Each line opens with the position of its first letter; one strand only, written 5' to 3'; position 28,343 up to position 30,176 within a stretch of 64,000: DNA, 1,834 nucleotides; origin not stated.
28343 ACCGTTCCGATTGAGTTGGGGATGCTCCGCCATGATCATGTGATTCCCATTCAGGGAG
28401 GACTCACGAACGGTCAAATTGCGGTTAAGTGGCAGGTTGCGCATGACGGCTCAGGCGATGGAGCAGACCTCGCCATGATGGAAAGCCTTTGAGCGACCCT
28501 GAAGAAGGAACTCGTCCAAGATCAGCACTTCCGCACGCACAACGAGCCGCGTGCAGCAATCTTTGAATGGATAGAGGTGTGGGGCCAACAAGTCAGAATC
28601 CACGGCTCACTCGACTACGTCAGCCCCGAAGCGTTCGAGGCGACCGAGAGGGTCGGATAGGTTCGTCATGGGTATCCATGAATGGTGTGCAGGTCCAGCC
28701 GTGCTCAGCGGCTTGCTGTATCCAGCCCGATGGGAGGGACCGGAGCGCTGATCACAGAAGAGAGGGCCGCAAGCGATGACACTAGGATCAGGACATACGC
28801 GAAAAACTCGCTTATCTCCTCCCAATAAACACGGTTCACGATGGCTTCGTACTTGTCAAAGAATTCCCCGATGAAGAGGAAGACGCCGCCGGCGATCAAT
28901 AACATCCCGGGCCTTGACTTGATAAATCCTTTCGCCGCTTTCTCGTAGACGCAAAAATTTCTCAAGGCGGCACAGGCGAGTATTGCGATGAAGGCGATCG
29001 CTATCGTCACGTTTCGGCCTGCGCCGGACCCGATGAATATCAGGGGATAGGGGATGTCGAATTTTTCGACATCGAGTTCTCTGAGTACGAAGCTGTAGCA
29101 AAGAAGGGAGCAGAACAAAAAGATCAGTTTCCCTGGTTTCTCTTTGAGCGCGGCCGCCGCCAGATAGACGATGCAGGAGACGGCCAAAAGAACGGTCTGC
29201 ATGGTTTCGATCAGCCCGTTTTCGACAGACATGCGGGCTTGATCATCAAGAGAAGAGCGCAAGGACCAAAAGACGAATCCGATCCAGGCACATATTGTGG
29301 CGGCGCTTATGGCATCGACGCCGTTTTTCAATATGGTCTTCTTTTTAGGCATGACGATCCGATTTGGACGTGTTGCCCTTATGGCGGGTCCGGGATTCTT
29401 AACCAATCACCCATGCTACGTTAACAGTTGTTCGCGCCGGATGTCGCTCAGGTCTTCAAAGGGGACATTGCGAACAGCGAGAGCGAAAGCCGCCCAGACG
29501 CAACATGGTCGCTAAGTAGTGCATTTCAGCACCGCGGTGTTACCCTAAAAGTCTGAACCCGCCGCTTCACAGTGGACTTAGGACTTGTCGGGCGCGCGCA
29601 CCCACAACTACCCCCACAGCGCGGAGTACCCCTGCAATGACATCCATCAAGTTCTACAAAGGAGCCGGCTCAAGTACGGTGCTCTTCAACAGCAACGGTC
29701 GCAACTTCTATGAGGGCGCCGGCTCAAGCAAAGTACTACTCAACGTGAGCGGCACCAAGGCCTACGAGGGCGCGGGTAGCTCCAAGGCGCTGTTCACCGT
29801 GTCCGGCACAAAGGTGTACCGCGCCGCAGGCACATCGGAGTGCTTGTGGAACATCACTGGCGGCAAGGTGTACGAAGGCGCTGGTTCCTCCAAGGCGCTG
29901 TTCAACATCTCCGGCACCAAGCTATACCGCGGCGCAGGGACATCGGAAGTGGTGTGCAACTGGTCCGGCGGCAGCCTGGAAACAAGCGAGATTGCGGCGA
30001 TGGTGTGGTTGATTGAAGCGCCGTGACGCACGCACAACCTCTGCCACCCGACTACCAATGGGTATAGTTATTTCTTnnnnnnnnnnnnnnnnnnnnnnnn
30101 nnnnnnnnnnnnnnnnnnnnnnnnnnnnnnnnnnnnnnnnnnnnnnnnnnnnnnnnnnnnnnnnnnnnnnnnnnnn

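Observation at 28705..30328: Low-GC islet with an 18-aa-repeat protein, a small partner ORF and an orphan membrane protein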

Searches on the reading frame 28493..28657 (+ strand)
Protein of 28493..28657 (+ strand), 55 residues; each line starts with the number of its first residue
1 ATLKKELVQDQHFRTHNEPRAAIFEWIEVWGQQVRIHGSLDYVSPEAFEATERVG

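Call 48: search_protein_families(library=pfam, proteins=[window:28493-28657:+], max_evalue=0.01)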
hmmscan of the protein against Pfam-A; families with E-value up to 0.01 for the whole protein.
seq(55 aa): 2 families
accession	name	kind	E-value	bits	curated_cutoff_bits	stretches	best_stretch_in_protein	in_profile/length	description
PF13333.12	rve_2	-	2.4e-08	34.4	22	1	2-50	6-53/56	Integrase core domain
PF13683.12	rve_3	-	0.002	18.2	26.5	1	2-45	25-67/67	Integrase core domain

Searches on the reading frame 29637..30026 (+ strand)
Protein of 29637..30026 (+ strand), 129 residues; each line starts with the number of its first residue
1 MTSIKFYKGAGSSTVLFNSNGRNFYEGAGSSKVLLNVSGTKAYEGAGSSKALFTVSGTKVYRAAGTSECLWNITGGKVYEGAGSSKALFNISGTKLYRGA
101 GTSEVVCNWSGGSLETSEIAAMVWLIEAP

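Call 4: search_protein_families(library=pfam, proteins=[window:29637-30026:+], max_evalue=0.1)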
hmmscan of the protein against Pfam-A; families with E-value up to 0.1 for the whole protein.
window:29637-30026:+ (129 aa): 1 family
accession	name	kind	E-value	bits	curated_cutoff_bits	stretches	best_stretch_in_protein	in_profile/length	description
PF21786.3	Bflower_3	-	5.1e-17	62.4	34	1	43-114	2-81/125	6-fold beta flower protein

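Call 9: search_protein_families(library=ncbifam, proteins=[window:29637-30026:+], max_evalue=0.1)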
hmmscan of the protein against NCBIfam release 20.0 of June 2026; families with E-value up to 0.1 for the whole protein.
window:29637-30026:+ (129 aa): 0 families

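Call 11: find_homologous_proteins(query=window:29637-30026:+)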
Query window:29637-30026:+ (129 aa): 6 proteins with E <= 0.001 among 1387 candidates.
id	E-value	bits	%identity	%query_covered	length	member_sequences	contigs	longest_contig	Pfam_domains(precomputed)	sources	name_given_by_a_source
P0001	1.1e-73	263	98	100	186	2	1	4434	PF21786.4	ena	-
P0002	2.2e-73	262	98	100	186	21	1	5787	PF21786.4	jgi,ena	jgi:hypothetical protein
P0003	3.6e-72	258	96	100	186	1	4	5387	PF21786.4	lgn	-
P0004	2.0e-48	181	67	95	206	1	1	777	PF21786.4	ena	-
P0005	1.9e-47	178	61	100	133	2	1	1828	PF21786.4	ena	-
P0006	3.3e-15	74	100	32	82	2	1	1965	-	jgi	jgi:hypothetical protein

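Call 14: find_encoding_contigs(protein=P0002, flank=6000)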
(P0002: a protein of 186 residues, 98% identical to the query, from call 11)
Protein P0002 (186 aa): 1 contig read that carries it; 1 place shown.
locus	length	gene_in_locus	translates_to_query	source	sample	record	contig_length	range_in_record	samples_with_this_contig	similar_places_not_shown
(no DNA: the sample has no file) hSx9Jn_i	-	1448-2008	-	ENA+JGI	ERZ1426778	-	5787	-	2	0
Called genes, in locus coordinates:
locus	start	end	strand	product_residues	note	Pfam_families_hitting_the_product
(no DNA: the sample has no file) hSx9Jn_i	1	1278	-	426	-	?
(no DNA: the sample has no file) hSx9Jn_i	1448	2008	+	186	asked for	PF21786:Bflower_3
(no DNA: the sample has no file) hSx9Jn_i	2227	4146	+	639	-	-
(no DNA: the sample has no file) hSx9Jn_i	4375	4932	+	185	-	-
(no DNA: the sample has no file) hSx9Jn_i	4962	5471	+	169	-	PF07606:DUF1569, PF12867:DinB_2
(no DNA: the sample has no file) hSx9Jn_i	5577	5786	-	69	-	?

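Call 15: find_encoding_contigs(protein=P0003, flank=6000)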
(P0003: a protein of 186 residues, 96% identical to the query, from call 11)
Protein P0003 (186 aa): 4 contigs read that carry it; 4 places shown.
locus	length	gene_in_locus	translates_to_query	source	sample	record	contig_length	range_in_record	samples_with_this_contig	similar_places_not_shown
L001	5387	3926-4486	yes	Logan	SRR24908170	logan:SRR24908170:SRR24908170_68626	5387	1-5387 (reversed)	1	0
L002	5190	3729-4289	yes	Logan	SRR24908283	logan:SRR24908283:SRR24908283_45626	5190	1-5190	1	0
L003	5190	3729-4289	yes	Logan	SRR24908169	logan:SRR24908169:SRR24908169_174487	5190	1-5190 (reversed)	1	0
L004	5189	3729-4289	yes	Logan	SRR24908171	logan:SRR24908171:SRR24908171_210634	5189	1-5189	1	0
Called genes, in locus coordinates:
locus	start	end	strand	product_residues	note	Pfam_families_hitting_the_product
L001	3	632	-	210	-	?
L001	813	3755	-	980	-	PF22494:choice_anch_I, PF13449:Phytase-like, PF22494:choice_anch_I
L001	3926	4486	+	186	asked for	PF21786:Bflower_3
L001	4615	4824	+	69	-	PF11534:HTHP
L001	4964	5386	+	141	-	?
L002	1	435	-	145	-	?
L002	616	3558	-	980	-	PF22494:choice_anch_I, PF13449:Phytase-like, PF22494:choice_anch_I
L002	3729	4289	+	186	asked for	PF21786:Bflower_3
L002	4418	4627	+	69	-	PF11534:HTHP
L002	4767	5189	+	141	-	?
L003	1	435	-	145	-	?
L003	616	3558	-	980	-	PF22494:choice_anch_I, PF13449:Phytase-like, PF22494:choice_anch_I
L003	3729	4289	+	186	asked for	PF21786:Bflower_3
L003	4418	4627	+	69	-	PF11534:HTHP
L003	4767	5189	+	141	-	?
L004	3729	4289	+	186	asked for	PF21786:Bflower_3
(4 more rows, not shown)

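Call 16: find_encoding_contigs(protein=P0001, flank=6000)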
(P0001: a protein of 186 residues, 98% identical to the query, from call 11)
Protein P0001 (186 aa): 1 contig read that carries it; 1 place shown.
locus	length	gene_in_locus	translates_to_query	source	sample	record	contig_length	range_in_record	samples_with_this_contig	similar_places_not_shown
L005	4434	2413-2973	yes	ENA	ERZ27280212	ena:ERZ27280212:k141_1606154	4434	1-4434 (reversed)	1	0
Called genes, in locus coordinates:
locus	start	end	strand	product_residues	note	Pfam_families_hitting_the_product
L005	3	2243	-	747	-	?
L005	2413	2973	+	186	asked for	PF21786:Bflower_3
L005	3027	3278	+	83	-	PF11534:HTHP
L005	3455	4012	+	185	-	-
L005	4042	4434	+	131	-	?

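Call 41: search_protein_representatives(protein=window:29637-30026:+)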
Query: 129 residues. Proteins with E-value up to 0.001 (for the whole library): 78; up to 1e-10: 16; up to 1e-30: 2. The best 78 are listed.
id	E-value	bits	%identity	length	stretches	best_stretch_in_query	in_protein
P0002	7.2e-74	261.9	98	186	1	1-129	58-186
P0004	6.4e-49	181.3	65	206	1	2-128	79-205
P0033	2.2e-24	102.1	41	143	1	5-127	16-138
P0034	4.0e-23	98.0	39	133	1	3-123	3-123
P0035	1.2e-18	83.5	54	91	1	60-129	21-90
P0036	8.4e-16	74.4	47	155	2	4-91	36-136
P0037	9.9e-15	70.9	45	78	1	55-127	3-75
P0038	5.4e-14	68.6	35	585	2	13-123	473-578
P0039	1.1e-13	67.6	49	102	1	2-73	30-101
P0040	3.4e-13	66.0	32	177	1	5-126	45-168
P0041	4.4e-13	65.6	26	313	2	7-113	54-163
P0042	2.0e-12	63.5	30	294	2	5-102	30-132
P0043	2.6e-12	63.1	36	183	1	6-126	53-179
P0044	3.0e-11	59.7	64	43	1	88-129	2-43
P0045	8.3e-11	58.3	30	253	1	4-129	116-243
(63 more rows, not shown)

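Call 48: search_protein_families(library=pfam, proteins=[P0033, P0034, P0040, P0043], max_evalue=0.01)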
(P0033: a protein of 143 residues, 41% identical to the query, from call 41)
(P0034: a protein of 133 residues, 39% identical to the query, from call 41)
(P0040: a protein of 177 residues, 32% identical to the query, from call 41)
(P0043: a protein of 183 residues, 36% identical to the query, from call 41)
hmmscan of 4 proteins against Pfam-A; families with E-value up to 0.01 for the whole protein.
P0033 (143 aa): 1 family
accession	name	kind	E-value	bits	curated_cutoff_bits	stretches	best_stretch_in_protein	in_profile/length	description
PF21786.3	Bflower_3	-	4.3e-12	46.5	34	1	17-126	1-121/125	6-fold beta flower protein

P0034 (133 aa): 1 family
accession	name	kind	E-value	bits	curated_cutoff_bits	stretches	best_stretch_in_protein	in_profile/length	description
PF21786.3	Bflower_3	-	2.3e-10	40.9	34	2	6-83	21-106/125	6-fold beta flower protein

P0040 (177 aa): 1 family
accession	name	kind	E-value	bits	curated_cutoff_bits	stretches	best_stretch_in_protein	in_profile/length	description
PF21786.3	Bflower_3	-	4.6e-05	23.8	34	0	108-156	10-61/125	6-fold beta flower protein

P0043 (183 aa): 2 families
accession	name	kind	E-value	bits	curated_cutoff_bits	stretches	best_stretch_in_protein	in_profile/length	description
PF21786.3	Bflower_3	-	1.6e-06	28.5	34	1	55-126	23-97/125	6-fold beta flower protein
PF18094.7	DNA_pol_B_N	-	0.009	17.1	25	0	125-167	3-45/104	DNA polymerase beta N-terminal domain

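Call 50: predict_structure(alignment_id=A1)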
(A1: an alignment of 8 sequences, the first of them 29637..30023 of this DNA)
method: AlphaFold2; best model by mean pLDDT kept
length: 129 residues; sequences in the alignment: 8
mean_pLDDT: 89.8   pTM: 0.85
mean pLDDT of the five models: 89.8, 80.0, 58.5, 35.2, 34.9
residues with pLDDT >= 90: 83; 70-90: 42; 50-70: 3; < 50: 1
segments of 3 or more residues with pLDDT < 50: none
pLDDT, mean of each block of 10 residues (from residue 1): 83 88 88 92 90 95 91 94 91 91 90 90 84
secondary structure, 60 per line:
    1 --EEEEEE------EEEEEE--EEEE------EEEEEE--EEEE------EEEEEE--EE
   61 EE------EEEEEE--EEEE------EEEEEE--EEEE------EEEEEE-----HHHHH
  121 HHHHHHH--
elements in order: E3-8 E15-20 E23-26 E33-38 E41-44 E51-56 E59-62 E69-74 E77-80 E87-92 E95-98 E105-110 H116-127

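Call 54: fold_search(model_id=the predicted structure, library=pdb)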
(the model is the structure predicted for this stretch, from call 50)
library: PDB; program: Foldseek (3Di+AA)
matches with E <= 10: 72; with E <= 0.001: 0
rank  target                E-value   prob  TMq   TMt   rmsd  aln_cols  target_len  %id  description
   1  5ec5_I                3.6e-01  0.16  0.27  0.17  10.5       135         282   12  Crystal structure of lysenin pore (released 2016-05-18)
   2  5ec5_L                4.2e-01  0.18  0.28  0.17  10.2       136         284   12  Crystal structure of lysenin pore (released 2016-05-18)
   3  4lo8_B                4.7e-01  0.05  0.15  0.14  13.4       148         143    7  HA70(D3)-HA17 (released 2013-10-30)
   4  5ec5_M                5.2e-01  0.16  0.27  0.17  10.2       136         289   12  Crystal structure of lysenin pore (released 2016-05-18)
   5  7jpu_D                5.5e-01  0.13  0.26  0.06   9.2       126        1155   12  Structure of an endocytic receptor (released 2020-12-09)
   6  5ec5_B                5.8e-01  0.15  0.27  0.17  10.2       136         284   12  Crystal structure of lysenin pore (released 2016-05-18)
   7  4lo8_F                6.4e-01  0.04  0.15  0.15  13.7       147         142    6  HA70(D3)-HA17 (released 2013-10-30)
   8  5ec5_C                8.8e-01  0.13  0.27  0.17  10.2       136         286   12  Crystal structure of lysenin pore (released 2016-05-18)
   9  2ila                  1.0e+00  0.06  0.22  0.20  13.5       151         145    6  STRUCTURE OF INTERLEUKIN 1ALPHA AT 2.7-ANGSTROMS RESOLUTION (released 1992-10-15)
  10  7chy_I                1.1e+00  0.07  0.22  0.20  13.4       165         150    8  Crystal Structure Of Human Il-1beta In Complex With Antibody Binding Fragment Of IgG26 (released 2021-01-13)
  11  3aj6_A                1.1e+00  0.07  0.22  0.14  11.1       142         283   13  HA1 (HA33) mutant F179I of botulinum type C progenitor toxin complexed with N-acetylgalactosamine, bound at site II (released 2011-06-01)
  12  8hvb                  1.2e+00  0.06  0.19  0.08  10.8       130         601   11  Crystal structure of lacto-N-biosidase StrLNBase from Streptomyces sp. strain 142, lacto-N-biose complex (released 2023-12-27)
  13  3zx7                  1.3e+00  0.13  0.30  0.18  10.2       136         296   12  Complex of lysenin with phosphocholine (released 2012-09-19)
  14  8hvc_A                1.8e+00  0.04  0.17  0.08  10.5       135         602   10  Crystal structure of lacto-N-biosidase StrLNBase from Streptomyces sp. strain 142, galacto-N-biose complex 1 (released 2023-12-27)
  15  5nqa_B                2.3e+00  0.06  0.26  0.11   9.8       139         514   10  Crystal structure of GalNAc-T4 in complex with the monoglycopeptide 3 (released 2017-12-20)
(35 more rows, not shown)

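Call 60: find_related_loci(query=A3, collection=metagenome_contigs, flank=4000)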
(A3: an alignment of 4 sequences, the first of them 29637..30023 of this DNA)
Query A3 (129 aa) in metagenome_contigs; peptide patterns used: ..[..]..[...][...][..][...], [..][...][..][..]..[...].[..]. (x = any residue, [..] = any of these).
343 stretches matched a pattern; 15 encode a relative of the query (tblastn E <= 1e-3); 15 distinct loci.
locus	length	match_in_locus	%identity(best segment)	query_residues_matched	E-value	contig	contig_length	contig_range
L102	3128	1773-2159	98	1-129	5e-82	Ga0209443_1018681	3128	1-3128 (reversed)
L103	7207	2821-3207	97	1-129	3e-80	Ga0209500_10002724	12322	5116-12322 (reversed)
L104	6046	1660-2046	96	1-129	5e-80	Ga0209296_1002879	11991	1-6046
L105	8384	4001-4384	97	1-128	9e-78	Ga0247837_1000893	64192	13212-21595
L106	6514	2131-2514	96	1-128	2e-77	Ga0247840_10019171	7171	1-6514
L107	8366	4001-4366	67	6-127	3e-55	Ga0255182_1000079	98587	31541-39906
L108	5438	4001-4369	63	5-127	2e-52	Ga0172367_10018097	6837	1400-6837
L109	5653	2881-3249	63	5-127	2e-52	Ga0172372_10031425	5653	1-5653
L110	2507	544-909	64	5-126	8e-52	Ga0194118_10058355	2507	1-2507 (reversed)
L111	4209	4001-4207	99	1-111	8e-40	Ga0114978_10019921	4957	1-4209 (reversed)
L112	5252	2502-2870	39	5-127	6e-29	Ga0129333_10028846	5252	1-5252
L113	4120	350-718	40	5-127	2e-28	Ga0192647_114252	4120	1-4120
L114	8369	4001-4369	40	5-127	2e-28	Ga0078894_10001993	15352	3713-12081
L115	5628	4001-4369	40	5-127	2e-28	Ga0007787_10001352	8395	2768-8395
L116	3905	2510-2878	39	5-127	1e-27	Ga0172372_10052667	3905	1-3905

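Call 63: search_protein_families(library=phrogs, proteins=[L114:314-1741:+, L114:1741-2265:+, L114:2327-3919:+, L114:3956-4387:+, L114:4986-5531:-, L114:5921-6697:-, L112:944-2482:+, L112:4403-5170:+, window:29637-30023:+], max_evalue=0.001)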
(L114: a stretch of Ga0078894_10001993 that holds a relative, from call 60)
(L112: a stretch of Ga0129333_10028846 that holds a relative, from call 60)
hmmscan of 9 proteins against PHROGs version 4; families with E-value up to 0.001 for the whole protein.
L114:314-1741:+ (475 aa): 0 families

L114:1741-2265:+ (174 aa): 0 families

L114:2327-3919:+ (530 aa): 0 families

L114:3956-4387:+ (143 aa): 0 families

L114:4986-5531:- (181 aa): 0 families

L114:5921-6697:- (258 aa): 0 families

L112:944-2482:+ (512 aa): 0 families

L112:4403-5170:+ (255 aa): 14 families
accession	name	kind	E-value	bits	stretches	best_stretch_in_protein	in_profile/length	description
phrog_67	-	other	1.6e-65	223.6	1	5-251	125-356/743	DNA methyltransferase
phrog_498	-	other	2e-23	83.8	1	20-240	220-422/633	DNA methyltransferase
phrog_18293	-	other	4.6e-19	69.5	1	173-240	42-109/119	methyltransferase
phrog_3008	-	other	1.1e-18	68.5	1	174-239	147-212/244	DNA methyltransferase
phrog_23148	-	unknown function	1.9e-12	48.5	1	174-238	82-146/165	-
phrog_6952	-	other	5.5e-10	40.4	1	177-227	114-164/181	DNA methyltransferase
phrog_6025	-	other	1.5e-09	38.8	1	7-113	15-118/192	DNA methyltransferase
phrog_23085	-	unknown function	1.3e-06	29.2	1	170-231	37-98/138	-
phrog_8769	-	other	2.3e-06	28.3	1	194-240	9-55/71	methyltransferase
phrog_16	-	DNA, RNA and nucleotide metabolism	4e-06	26.3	1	171-229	842-900/986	DNA helicase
phrog_56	-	other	6.6e-06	26.7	1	2-42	218-258/647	DNA methyltransferase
phrog_12517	-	unknown function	4.5e-05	23.8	0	185-240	94-149/316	-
phrog_18146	-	other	5.6e-05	23.2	1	177-228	49-101/452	DNA methyltransferase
phrog_26713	-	other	0.00081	20.3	0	20-50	25-55/74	methyltransferase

window:29637-30023:+ (129 aa): 0 families

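Call 64: search_protein_families(library=pfam, proteins=[L114:314-1741:+, L114:1741-2265:+, L114:2327-3919:+, L112:944-2482:+, L112:4403-5170:+, L107:4621-7173:+, L107:650-2149:-, L108:1540-3702:-, L108:4550-5023:+, L110:1146-1496:+], max_evalue=0.001)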
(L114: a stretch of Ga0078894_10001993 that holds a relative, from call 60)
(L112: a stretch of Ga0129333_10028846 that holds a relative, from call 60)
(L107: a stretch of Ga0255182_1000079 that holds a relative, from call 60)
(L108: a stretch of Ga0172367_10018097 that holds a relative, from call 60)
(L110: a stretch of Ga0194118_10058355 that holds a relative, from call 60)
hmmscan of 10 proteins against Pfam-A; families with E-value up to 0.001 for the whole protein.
L114:314-1741:+ (475 aa): 0 families

L114:1741-2265:+ (174 aa): 0 families

L114:2327-3919:+ (530 aa): 0 families

L112:944-2482:+ (512 aa): 0 families

L112:4403-5170:+ (255 aa): 5 families
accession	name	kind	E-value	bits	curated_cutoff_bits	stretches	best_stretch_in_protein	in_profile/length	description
PF01555.25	N6_N4_Mtase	-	4.9e-53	180.8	26.7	1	24-235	2-220/221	DNA methylase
PF03602.21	Cons_hypoth95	-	5.8e-08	33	24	1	197-243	42-89/182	Conserved hypothetical protein 95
PF13847.12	Methyltransf_31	-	1.5e-06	28.4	27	1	196-244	3-54/145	Methyltransferase domain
PF05175.20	MTS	-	2.3e-06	27.8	23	1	192-245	30-83/170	Methyltransferase small domain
PF13649.12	Methyltransf_25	-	1.8e-05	25.8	27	1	200-249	1-52/97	Methyltransferase domain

L107:4621-7173:+ (850 aa): 0 families

L107:650-2149:- (499 aa): 0 families

L108:1540-3702:- (720 aa): 1 family
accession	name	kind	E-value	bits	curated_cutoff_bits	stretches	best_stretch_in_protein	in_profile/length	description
PF00884.28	Sulfatase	-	2.8e-27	96.3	25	1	45-468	2-301/301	Sulfatase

L108:4550-5023:+ (157 aa): 0 families

L110:1146-1496:+ (116 aa): 0 families

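Call 79: search_dna_similar(query=L114:3956-4384:+, collection=phages, mode=protein, max_evalue=0.001, max_rows=10)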
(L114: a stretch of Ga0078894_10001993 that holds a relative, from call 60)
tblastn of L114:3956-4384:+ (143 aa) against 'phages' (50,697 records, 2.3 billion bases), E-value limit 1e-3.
No match.

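Call 80: search_dna_similar(query=L114:2327-3916:+, collection=phages, mode=protein, max_evalue=0.001, max_rows=10)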
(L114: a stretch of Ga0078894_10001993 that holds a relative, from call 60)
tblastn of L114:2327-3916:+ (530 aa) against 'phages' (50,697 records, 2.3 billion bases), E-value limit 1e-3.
No match.

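Call 81: find_encoding_contigs(protein=P0005, flank=3000, max_places=3)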
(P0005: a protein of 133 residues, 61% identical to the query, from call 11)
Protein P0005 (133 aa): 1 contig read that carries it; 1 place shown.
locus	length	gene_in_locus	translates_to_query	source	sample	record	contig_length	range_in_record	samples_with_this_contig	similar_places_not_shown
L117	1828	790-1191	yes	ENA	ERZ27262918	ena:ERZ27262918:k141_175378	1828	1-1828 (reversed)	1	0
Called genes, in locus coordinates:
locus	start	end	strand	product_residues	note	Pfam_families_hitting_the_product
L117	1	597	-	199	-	?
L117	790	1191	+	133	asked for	PF21786:Bflower_3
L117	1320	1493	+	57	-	PF11534:HTHP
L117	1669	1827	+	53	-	?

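Call 96: search_protein_families(library=padloc, proteins=[window:29637-30023:+], max_evalue=0.01)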
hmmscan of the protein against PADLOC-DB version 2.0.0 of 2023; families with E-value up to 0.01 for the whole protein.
window:29637-30023:+ (129 aa): 0 families
